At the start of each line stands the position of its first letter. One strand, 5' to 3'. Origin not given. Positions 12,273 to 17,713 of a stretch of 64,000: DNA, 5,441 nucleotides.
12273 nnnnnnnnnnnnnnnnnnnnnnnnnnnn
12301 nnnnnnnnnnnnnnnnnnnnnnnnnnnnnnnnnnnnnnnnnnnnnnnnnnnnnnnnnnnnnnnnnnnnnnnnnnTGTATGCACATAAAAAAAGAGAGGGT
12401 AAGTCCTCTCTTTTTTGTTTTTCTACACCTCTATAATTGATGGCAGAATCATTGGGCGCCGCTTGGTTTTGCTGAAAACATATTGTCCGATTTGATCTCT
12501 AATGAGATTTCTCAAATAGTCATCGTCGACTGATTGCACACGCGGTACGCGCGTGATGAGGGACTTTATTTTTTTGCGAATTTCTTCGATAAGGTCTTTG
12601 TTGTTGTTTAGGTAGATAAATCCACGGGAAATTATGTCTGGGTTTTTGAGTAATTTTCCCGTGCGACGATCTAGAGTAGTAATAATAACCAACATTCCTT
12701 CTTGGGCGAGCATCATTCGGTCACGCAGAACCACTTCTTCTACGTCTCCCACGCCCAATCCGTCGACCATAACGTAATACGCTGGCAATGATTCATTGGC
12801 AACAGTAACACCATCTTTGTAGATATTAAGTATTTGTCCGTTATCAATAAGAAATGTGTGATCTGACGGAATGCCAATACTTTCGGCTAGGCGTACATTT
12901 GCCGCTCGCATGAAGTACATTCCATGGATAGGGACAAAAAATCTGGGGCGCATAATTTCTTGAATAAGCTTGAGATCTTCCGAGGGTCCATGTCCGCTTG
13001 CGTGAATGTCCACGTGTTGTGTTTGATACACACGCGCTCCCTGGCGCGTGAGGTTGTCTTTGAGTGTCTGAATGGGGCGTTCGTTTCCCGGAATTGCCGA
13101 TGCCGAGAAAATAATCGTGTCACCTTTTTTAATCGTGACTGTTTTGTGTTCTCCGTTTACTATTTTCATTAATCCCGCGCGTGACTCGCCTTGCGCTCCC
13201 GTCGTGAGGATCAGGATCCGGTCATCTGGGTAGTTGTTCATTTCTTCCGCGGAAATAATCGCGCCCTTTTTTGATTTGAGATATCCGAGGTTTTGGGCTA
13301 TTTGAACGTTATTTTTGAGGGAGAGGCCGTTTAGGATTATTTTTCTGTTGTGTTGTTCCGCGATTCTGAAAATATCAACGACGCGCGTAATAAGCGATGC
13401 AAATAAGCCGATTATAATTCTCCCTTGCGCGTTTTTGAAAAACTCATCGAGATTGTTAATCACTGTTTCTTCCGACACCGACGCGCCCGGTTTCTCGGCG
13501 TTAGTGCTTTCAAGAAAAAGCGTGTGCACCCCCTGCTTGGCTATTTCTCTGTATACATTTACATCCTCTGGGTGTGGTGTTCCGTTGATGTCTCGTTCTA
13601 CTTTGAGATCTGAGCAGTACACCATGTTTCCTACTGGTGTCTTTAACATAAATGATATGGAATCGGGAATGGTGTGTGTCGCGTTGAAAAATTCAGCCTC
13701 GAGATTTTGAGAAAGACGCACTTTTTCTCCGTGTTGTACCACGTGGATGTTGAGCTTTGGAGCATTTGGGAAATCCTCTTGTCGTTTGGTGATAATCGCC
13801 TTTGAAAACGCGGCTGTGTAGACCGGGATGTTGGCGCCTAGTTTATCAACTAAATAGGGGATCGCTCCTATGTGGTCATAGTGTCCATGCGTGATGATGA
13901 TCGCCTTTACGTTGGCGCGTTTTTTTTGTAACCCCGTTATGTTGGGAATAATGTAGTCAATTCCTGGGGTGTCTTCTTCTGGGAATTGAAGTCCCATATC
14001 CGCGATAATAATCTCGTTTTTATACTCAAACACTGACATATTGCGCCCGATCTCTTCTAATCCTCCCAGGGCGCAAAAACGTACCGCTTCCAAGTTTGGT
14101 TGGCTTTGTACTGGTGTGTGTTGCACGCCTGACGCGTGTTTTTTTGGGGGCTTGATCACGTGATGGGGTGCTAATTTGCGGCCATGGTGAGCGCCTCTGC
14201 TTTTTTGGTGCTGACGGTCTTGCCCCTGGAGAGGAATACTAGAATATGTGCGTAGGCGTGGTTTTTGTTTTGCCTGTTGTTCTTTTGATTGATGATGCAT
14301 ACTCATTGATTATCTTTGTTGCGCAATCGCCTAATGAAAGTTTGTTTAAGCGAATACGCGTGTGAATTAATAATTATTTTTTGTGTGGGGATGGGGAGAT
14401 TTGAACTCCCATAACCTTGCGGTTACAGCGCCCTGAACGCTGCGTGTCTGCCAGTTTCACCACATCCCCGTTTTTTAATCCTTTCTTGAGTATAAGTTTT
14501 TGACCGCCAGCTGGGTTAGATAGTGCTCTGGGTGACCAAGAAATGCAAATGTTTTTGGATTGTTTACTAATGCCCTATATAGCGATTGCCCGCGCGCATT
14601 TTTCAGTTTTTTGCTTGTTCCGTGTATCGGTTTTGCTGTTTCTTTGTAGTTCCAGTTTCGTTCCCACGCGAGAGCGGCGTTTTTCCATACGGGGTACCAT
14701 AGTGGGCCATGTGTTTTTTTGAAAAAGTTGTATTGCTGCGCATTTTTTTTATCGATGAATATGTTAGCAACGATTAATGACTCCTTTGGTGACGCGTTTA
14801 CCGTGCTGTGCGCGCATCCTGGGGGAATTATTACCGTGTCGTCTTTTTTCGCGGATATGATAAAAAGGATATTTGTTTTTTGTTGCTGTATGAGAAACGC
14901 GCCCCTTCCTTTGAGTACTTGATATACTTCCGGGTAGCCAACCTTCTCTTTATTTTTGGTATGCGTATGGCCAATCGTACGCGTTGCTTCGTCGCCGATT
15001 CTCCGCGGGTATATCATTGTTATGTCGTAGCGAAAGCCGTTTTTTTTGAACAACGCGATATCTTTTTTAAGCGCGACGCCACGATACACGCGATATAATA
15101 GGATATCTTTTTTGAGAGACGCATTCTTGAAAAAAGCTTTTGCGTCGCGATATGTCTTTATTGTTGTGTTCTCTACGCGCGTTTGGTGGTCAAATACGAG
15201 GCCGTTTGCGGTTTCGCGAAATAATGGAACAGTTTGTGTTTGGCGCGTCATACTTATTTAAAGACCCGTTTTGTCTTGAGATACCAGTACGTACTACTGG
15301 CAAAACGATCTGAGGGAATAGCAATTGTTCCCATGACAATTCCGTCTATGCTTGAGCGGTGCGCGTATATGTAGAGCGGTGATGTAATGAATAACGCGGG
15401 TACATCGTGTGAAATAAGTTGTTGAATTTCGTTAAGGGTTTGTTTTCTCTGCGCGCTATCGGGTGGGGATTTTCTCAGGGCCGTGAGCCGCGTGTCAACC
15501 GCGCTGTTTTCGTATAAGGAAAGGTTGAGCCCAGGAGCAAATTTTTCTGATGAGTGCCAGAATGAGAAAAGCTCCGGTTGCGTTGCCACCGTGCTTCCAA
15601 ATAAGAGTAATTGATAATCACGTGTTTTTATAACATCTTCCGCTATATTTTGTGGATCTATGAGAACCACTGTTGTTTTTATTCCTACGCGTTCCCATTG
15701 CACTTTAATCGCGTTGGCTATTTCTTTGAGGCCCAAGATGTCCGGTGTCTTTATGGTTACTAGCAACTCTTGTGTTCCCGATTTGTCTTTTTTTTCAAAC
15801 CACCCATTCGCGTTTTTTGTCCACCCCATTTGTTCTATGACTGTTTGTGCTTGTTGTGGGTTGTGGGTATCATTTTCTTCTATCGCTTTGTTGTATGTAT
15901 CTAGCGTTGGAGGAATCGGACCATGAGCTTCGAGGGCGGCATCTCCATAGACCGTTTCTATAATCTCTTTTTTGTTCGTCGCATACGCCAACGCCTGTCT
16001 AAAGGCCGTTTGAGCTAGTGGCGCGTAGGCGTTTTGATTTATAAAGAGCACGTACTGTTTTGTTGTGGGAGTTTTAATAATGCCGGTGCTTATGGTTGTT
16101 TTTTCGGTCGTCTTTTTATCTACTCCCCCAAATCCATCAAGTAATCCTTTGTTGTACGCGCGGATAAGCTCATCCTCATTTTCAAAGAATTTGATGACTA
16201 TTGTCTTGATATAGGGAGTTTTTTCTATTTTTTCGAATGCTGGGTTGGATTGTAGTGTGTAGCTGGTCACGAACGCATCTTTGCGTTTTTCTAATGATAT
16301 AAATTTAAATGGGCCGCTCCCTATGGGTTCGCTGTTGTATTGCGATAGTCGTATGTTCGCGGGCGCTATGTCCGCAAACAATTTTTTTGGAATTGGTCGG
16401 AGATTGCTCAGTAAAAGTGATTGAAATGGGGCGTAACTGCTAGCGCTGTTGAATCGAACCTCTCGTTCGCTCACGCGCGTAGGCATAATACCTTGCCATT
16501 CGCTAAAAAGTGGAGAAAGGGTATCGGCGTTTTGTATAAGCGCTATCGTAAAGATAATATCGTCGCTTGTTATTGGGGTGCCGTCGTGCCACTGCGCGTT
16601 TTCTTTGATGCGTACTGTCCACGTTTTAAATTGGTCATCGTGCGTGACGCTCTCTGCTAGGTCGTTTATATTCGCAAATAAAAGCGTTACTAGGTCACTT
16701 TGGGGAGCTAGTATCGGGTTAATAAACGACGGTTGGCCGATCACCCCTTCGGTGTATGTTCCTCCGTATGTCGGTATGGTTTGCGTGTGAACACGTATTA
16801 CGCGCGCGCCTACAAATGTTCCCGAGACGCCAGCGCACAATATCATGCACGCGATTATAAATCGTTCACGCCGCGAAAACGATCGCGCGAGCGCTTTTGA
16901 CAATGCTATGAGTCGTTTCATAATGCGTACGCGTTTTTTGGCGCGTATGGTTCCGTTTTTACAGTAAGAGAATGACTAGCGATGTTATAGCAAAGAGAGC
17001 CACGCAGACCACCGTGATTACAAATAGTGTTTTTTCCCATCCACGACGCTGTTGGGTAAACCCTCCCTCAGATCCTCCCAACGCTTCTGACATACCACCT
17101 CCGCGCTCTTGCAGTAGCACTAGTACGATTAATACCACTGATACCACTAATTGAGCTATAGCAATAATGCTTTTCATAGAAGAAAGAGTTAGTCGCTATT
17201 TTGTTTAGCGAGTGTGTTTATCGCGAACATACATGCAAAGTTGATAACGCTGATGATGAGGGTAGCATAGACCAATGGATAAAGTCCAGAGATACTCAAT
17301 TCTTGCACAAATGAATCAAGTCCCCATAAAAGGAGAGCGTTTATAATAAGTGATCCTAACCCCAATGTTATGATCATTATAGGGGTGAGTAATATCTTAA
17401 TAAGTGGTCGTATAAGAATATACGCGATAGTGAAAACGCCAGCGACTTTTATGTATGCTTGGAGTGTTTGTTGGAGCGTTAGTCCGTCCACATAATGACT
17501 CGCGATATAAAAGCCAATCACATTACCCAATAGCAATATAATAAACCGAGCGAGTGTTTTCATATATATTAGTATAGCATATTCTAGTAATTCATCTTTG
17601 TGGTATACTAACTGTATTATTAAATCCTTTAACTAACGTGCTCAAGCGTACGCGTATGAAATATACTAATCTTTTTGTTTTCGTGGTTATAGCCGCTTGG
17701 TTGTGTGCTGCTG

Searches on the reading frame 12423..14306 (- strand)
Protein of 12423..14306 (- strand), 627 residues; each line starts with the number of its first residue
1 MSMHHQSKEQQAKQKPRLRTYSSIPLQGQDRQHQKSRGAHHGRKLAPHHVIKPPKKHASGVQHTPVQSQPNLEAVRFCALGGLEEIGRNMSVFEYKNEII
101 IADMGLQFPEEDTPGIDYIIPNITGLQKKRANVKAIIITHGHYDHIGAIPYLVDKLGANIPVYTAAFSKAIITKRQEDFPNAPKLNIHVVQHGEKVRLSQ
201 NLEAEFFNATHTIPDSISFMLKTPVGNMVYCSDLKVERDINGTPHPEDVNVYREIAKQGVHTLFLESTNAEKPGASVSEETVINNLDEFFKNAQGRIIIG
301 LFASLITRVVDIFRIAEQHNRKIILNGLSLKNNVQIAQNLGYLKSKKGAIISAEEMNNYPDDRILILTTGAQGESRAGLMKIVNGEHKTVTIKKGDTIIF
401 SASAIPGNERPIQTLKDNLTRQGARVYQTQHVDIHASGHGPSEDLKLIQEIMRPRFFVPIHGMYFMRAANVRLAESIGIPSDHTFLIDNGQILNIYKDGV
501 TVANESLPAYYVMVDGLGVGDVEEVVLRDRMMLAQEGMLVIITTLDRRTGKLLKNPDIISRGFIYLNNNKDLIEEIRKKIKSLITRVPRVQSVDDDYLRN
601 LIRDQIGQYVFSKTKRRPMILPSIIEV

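Call 8: search_protein_families(library=pfam, proteins=[window:12423-14306:-], max_evalue=0.00001)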
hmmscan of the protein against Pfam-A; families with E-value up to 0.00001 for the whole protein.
window:12423-14306:- (627 aa): 4 families
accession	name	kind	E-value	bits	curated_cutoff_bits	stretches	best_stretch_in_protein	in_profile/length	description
PF22505.1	RNase_J_b_CASP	-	3.6e-41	140.3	27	1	294-418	1-125/126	Ribonuclease J, beta-CASP domain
PF17770.6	RNase_J_C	-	1.5e-30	106.6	23.8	1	526-627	1-102/102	Ribonuclease J C-terminal domain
PF12706.13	Lactamase_B_2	-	9e-13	48.7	27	1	129-242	27-152/200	Beta-lactamase superfamily domain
PF00753.33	Lactamase_B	-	5.1e-09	36.8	22.7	1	126-164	37-75/196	Metallo-beta-lactamase superfamily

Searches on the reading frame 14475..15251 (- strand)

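Call 28: search_protein_families(library=pfam, proteins=[window:14475-15251:-], max_evalue=0.001)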
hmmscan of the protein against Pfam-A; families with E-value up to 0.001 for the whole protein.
window:14475-15251:- (258 aa): 1 family
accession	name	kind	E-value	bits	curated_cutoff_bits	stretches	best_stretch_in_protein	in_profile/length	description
PF06560.17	GPI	-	4.5e-31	108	20.7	1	34-202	11-179/182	Glucose-6-phosphate isomerase (GPI)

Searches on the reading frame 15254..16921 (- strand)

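Call 8: search_protein_families(library=pfam, proteins=[window:15254-16921:-], max_evalue=0.00001)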
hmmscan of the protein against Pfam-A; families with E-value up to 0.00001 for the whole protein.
window:15254-16921:- (555 aa): 1 family
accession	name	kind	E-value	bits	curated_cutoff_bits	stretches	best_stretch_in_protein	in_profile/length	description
PF00496.27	SBP_bac_5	-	3.3e-57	194.7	32.4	1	86-455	4-358/368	Bacterial extracellular solute-binding proteins, family 5 Middle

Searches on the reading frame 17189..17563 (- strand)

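Call 28: search_protein_families(library=pfam, proteins=[window:17189-17563:-], max_evalue=0.001)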
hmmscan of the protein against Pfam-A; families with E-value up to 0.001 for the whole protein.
window:17189-17563:- (124 aa): 1 family
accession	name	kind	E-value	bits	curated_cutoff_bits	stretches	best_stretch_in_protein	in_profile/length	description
PF04020.18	Phage_holin_4_2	-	6e-19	69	28.8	1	6-109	2-104/105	Mycobacterial 4 TMS phage holin, superfamily IV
